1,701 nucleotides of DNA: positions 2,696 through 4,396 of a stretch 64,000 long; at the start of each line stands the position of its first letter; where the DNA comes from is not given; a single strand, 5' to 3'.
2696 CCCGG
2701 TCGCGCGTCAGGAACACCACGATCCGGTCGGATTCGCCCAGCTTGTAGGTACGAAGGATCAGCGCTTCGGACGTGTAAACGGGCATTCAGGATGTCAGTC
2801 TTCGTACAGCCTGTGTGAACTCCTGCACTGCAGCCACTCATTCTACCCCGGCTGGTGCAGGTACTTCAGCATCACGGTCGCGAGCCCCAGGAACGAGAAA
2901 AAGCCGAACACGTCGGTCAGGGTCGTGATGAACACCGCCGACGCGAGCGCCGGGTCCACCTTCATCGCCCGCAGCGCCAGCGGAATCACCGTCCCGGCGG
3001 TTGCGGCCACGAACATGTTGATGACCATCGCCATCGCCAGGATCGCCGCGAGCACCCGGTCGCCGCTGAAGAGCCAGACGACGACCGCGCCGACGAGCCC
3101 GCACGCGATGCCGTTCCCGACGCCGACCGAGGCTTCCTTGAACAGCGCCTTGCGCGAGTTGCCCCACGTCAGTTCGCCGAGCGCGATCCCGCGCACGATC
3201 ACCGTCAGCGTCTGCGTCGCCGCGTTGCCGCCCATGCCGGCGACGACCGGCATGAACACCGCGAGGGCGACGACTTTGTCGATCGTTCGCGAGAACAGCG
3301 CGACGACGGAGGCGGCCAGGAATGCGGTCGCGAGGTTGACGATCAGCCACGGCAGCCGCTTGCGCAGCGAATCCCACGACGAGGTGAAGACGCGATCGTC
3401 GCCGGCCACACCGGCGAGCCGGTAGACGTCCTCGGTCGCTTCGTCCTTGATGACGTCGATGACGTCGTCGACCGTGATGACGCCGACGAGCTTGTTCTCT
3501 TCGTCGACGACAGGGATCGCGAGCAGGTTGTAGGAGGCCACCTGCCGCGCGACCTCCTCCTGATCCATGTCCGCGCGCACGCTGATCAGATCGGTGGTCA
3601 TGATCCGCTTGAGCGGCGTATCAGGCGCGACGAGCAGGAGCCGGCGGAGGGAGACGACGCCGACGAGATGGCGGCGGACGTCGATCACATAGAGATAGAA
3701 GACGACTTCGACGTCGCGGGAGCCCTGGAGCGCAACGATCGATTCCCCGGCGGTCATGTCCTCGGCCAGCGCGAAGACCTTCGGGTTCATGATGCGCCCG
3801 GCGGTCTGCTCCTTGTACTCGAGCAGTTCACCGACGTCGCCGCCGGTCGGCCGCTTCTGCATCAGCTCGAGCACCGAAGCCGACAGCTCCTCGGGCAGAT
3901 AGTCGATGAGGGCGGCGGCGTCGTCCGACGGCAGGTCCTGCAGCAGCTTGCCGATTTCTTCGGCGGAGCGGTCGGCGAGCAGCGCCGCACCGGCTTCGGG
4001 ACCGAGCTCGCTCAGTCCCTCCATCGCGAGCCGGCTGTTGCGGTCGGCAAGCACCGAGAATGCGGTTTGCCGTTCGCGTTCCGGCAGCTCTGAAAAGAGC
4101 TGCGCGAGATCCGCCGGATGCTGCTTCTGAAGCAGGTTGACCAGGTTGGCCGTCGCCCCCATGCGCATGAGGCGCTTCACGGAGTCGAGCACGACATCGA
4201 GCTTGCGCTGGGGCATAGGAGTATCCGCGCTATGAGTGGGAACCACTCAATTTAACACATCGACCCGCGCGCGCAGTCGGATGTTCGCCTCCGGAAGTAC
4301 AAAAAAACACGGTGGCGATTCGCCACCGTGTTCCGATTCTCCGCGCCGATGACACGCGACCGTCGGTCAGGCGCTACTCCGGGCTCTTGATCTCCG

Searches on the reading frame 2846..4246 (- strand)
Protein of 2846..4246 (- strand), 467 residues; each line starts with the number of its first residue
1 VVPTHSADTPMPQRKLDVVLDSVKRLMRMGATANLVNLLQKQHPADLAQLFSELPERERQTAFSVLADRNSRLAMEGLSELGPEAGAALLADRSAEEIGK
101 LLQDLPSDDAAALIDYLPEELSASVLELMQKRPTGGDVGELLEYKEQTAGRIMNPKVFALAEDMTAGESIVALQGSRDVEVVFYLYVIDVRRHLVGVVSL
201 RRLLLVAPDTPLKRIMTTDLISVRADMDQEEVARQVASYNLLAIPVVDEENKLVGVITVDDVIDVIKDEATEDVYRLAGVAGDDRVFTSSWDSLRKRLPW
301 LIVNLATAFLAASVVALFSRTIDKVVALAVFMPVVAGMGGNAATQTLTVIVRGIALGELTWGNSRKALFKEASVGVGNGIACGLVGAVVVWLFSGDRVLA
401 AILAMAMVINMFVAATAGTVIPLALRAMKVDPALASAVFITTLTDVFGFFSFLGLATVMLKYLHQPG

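Call 55: search_protein_families(library=pfam, proteins=[window:2846-4246:-], max_evalue=0.00001)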
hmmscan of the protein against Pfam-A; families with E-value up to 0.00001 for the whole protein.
window:2846-4246:- (467 aa): 3 families
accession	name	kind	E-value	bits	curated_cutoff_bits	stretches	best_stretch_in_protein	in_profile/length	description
PF01769.21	MgtE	-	1.2e-33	116.5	27.6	1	332-455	1-125/125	Divalent cation transporter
PF00571.33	CBS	-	2.1e-18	66.8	24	1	213-267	2-56/57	CBS domain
PF03448.22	MgtE_N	-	9.9e-16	58.6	25.9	1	43-146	2-101/102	MgtE intracellular N domain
